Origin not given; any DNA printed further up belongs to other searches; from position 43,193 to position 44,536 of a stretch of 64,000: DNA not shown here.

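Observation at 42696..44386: De novo NAD biosynthesis cluster nadA-nadC-nadB is decayed by three independent lesions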

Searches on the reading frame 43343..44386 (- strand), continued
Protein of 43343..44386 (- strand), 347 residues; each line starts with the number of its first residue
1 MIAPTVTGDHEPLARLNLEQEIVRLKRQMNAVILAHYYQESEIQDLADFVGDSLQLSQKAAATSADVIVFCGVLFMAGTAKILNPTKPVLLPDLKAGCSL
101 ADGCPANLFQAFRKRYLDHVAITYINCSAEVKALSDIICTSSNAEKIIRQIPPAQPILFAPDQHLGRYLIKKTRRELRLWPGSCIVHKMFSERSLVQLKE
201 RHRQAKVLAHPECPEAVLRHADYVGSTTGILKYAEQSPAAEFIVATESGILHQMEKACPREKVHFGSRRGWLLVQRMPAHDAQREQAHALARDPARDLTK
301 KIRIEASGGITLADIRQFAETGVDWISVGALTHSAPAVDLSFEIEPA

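Call 17: find_encoding_contigs(protein=P0002, flank=8000, max_places=3)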
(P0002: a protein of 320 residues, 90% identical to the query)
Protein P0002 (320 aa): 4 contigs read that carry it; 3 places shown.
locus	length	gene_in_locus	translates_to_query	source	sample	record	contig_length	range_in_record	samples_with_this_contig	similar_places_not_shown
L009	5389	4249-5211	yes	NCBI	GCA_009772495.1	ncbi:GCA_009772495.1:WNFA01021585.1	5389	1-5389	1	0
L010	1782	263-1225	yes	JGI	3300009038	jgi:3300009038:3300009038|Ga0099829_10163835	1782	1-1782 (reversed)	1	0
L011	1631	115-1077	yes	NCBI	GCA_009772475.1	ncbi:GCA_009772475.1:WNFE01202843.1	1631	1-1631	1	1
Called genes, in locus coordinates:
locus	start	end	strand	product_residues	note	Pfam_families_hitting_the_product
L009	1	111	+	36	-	?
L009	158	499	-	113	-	PF13801:Metal_resist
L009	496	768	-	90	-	-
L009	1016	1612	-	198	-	PF04542:Sigma70_r2, PF08281:Sigma70_r4_2, PF04545:Sigma70_r4 (weak)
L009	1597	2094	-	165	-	PF13801:Metal_resist, PF07813:LTXXQ (weak)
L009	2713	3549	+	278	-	PF13620:CarboxypepD_reg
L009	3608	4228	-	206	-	-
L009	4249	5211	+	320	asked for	PF02445:NadA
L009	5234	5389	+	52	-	?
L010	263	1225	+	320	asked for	PF02445:NadA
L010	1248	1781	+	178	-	?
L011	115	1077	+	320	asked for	PF02445:NadA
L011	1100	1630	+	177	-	?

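Call 20: list_cluster_members(proteins=[window:43346-44386:-, P0001])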
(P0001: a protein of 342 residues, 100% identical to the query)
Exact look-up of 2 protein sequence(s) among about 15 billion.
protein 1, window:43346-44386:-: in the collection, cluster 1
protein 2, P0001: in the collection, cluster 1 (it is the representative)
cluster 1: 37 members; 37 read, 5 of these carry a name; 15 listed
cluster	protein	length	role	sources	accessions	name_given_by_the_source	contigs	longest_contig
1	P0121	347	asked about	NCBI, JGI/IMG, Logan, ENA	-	-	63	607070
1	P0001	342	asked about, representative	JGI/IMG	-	quinolinate synthase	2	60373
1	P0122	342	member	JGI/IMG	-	-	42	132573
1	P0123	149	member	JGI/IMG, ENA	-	-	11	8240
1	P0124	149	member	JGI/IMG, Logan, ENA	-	quinolinate synthase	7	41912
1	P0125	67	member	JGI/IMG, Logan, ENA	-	nicotinate-nucleotide pyrophosphorylase (carboxylating)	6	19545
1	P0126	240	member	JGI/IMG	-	-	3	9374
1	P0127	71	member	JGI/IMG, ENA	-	-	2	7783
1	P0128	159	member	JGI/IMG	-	-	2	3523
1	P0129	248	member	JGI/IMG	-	quinolinate synthetase A subunit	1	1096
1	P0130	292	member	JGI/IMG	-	quinolinate synthase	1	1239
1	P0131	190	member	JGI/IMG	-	-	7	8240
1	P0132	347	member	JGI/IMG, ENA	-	-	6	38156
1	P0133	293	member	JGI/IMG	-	-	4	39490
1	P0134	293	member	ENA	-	-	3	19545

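Call 22: find_encoding_contigs(protein=P0133, flank=10000, max_places=6)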
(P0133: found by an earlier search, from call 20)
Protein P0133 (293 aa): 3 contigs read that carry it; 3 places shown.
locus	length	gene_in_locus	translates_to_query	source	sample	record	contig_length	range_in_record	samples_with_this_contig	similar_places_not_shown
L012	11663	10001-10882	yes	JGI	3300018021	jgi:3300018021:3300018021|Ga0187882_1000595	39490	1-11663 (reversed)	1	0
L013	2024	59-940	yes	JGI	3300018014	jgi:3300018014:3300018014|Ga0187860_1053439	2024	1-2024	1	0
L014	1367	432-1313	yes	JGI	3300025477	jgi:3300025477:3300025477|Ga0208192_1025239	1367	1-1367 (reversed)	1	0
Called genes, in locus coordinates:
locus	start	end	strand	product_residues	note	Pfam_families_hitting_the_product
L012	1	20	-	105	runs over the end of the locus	PF04358:DsrC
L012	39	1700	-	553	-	PF14691:Fer4_20, PF01262:AlaDh_PNT_C (faint), PF01266:DAO, PF01946:Thi4 (weak), PF07992:Pyr_redox_2, PF13450:NAD_binding_8, PF13738:Pyr_redox_3 (weak), PF00070:Pyr_redox (weak), +3 more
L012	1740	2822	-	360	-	PF03460:NIR_SIR_ferr, PF01077:NIR_SIR, PF12838:Fer4_7 (weak)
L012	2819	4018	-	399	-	PF03460:NIR_SIR_ferr (weak), PF01077:NIR_SIR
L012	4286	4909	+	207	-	PF13241:NAD_binding_7, PF14824:Sirohm_synth_M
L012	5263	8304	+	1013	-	PF09286:Pro-kuma_activ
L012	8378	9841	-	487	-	-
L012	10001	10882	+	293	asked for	PF02445:NadA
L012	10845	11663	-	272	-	?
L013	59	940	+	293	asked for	PF02445:NadA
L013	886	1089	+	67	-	PF01729:QRPTase_C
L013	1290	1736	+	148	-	PF02910:Succ_DH_flav_C (weak)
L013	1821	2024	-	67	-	?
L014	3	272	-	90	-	?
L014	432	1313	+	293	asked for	PF02445:NadA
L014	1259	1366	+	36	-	?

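Call 34: find_encoding_contigs(protein=P0016, flank=6000, max_places=3)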
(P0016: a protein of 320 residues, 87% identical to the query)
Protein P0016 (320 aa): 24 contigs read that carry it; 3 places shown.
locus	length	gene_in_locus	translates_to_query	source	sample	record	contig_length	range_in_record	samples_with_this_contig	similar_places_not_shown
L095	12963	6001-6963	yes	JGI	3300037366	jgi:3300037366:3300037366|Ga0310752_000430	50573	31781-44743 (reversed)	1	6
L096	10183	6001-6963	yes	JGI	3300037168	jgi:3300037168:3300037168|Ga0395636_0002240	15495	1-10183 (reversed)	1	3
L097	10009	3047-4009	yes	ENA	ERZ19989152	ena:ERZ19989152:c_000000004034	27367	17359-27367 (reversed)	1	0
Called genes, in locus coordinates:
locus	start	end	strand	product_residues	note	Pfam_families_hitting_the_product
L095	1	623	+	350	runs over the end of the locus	PF03706:LPG_synthase_TM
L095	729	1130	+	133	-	PF07883:Cupin_2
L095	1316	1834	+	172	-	PF22811:Zn_ribbon_NrdR, PF03477:ATP-cone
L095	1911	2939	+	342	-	PF00180:Iso_dh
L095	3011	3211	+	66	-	-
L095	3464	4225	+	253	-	PF02628:COX15-CtaA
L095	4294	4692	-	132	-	-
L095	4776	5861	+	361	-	PF00005:ABC_tran, PF13304:AAA_21 (weak), PF13732:DrrA1-3_C (weak)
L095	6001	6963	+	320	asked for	PF02445:NadA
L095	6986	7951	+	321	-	PF02749:QRPTase_N, PF01729:QRPTase_C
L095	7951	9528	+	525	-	PF00890:FAD_binding_2, PF01134:GIDA (weak), PF01266:DAO, PF03486:HI0933_like (faint), PF07992:Pyr_redox_2 (faint), PF12831:FAD_oxidored (faint), PF13450:NAD_binding_8 (weak), PF02910:Succ_DH_flav_C (weak)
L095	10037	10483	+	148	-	PF13581:HATPase_c_2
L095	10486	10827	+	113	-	PF01740:STAS, PF13466:STAS_2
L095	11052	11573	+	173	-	-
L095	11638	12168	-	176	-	-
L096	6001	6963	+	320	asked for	PF02445:NadA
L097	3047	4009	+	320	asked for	PF02445:NadA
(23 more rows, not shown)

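Call 35: find_encoding_contigs(protein=P0014, flank=6000, max_places=3)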
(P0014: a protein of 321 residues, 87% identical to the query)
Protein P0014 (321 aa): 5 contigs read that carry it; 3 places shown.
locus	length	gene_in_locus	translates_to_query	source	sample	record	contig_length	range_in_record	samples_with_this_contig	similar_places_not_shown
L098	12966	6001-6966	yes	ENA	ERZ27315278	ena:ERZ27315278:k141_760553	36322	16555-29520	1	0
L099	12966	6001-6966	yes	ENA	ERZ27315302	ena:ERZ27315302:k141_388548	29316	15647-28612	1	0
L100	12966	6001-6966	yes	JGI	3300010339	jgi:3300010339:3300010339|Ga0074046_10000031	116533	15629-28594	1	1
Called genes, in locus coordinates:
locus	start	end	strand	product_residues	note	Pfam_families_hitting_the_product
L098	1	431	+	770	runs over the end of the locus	PF01564:Spermine_synth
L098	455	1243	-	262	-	PF01026:TatD_DNase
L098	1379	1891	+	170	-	PF22811:Zn_ribbon_NrdR, PF03477:ATP-cone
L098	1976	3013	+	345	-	PF00180:Iso_dh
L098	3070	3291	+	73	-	PF01402:RHH_1 (weak), PF19891:DUF6364 (weak)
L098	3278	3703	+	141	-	PF01850:PIN, PF13470:PIN_3 (weak)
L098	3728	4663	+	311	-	PF02628:COX15-CtaA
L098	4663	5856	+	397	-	PF00005:ABC_tran, PF13304:AAA_21 (weak), PF13732:DrrA1-3_C (weak)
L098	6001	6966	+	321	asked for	PF02445:NadA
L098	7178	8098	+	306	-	PF02749:QRPTase_N, PF01729:QRPTase_C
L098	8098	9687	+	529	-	PF00890:FAD_binding_2, PF01134:GIDA (weak), PF01266:DAO, PF03486:HI0933_like (faint), PF07992:Pyr_redox_2 (faint), PF12831:FAD_oxidored (faint), PF13450:NAD_binding_8 (faint), PF02910:Succ_DH_flav_C (weak)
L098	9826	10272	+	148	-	PF13581:HATPase_c_2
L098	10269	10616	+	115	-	PF01740:STAS, PF13466:STAS_2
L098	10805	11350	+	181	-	-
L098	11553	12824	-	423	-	PF13506:Glyco_transf_21, PF13641:Glyco_tranf_2_3, PF00535:Glycos_transf_2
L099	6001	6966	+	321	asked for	PF02445:NadA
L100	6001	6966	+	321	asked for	PF02445:NadA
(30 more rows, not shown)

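Call 42: find_related_loci(query=L007:5884-6573:+, collection=metagenome_contigs, flank=6000)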
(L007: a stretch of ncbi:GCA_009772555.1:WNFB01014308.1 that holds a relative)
Query L007:5884-6573:+ (230 aa) in metagenome_contigs; peptide patterns used: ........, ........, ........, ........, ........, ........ (x = any residue, [..] = any of these).
600 stretches matched a pattern (row limit reached: there are more); 530 encode a relative of the query (tblastn E <= 1e-3); the best 80 are kept; 80 distinct loci.
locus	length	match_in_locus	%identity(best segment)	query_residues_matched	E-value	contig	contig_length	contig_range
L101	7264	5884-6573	100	1-230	7e-150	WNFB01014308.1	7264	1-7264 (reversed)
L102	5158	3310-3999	85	1-230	3e-124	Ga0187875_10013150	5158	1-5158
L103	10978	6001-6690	84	1-230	2e-122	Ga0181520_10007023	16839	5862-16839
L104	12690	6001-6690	83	1-230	3e-113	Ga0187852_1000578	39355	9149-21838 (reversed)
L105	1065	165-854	70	1-230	1e-105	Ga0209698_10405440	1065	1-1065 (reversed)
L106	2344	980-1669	69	1-230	1e-100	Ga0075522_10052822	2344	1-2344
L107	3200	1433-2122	68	1-230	1e-97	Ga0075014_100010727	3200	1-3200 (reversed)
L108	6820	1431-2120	62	1-230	2e-81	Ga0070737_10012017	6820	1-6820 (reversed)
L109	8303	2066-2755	58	1-230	2e-80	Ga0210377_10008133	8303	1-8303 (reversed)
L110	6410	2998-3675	52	3-230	6e-65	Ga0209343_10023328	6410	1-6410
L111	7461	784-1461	54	3-230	1e-64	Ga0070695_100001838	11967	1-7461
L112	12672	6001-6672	50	6-230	3e-59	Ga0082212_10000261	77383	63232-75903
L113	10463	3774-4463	47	1-230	1e-58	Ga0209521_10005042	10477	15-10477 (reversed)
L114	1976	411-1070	45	10-230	9e-60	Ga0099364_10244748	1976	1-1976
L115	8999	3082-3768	47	1-230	5e-57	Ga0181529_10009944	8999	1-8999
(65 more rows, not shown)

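Call 51: search_solved_structures(query=P0133, show_alignments=2, max_evalue=1e-10)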
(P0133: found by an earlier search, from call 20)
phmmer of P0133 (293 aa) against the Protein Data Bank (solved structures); distinct sequences matched with E-value up to 1e-10: 10.
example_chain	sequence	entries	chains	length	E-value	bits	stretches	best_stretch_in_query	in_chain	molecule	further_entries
4p3x_A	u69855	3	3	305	1.3e-62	215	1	18-265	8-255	Quinolinate synthase A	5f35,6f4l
7p4q_A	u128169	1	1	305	3.4e-62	213.6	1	18-265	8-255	Quinolinate synthase A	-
6g74_A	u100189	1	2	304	4.7e-62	213.2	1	19-265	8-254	Quinolinate synthase A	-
5f33_A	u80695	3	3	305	4.7e-62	213.2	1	18-265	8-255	Quinolinate synthase A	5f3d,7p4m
5lqm_A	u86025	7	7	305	4.7e-62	213.2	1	18-265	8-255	Quinolinate synthase A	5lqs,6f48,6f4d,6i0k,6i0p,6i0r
7p4p_A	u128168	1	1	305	6.4e-62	212.7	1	18-265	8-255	Quinolinate synthase A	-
4hhe_A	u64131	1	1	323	1.6e-60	208.1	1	17-272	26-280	Quinolinate synthase A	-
5ktm_A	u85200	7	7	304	4.2e-58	200.2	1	16-272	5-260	Quinolinate synthase A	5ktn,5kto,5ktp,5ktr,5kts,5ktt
1wzu_A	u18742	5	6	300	6.5e-58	199.6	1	17-272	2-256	Quinolinate synthetase A | Quinolinate synthase A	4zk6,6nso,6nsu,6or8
6ora_A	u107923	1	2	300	1.7e-57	198.2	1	17-272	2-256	Quinolinate synthase A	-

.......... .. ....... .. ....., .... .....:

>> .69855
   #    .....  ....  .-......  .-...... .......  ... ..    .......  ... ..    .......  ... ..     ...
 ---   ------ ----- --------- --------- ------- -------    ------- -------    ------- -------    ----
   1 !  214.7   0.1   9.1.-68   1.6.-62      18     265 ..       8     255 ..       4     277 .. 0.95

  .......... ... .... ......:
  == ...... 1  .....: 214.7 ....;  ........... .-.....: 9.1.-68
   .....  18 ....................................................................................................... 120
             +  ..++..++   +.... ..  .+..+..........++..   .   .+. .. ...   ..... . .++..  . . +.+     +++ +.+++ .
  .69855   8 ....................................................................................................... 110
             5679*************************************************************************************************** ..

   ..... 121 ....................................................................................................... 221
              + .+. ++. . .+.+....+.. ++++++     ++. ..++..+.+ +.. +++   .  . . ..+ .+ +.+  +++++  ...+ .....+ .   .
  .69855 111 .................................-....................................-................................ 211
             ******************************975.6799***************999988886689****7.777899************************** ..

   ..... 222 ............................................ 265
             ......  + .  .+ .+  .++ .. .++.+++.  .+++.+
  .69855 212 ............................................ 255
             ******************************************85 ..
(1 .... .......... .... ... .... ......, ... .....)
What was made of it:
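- On Quinolinate synthase NadA (PF02445 / TIGR00550): The alignment to T. maritima NadA (4P3X) ends just before it (call 51). E78 is also Glu in T. maritima NadA (call 51).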

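Call 56: find_encoding_contigs(protein=P0127, flank=3000, max_places=4)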
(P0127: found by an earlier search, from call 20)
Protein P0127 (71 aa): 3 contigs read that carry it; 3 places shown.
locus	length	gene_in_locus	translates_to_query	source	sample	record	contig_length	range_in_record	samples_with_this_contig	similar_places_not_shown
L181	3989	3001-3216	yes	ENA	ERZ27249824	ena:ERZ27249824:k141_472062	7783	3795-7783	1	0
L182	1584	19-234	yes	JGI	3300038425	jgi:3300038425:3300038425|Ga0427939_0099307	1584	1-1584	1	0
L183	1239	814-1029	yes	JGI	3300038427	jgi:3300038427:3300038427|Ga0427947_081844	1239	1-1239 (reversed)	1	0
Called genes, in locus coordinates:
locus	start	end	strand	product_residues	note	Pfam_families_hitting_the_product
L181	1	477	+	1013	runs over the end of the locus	PF09286:Pro-kuma_activ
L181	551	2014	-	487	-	-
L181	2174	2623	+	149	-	PF02445:NadA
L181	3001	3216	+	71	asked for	PF01729:QRPTase_C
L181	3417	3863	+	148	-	PF02910:Succ_DH_flav_C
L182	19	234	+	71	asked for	PF01729:QRPTase_C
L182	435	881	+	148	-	PF02910:Succ_DH_flav_C (weak)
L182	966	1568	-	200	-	PF13517:FG-GAP_3, PF07593:UnbV_ASPIC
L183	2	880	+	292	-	PF02445:NadA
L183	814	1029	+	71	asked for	PF01729:QRPTase_C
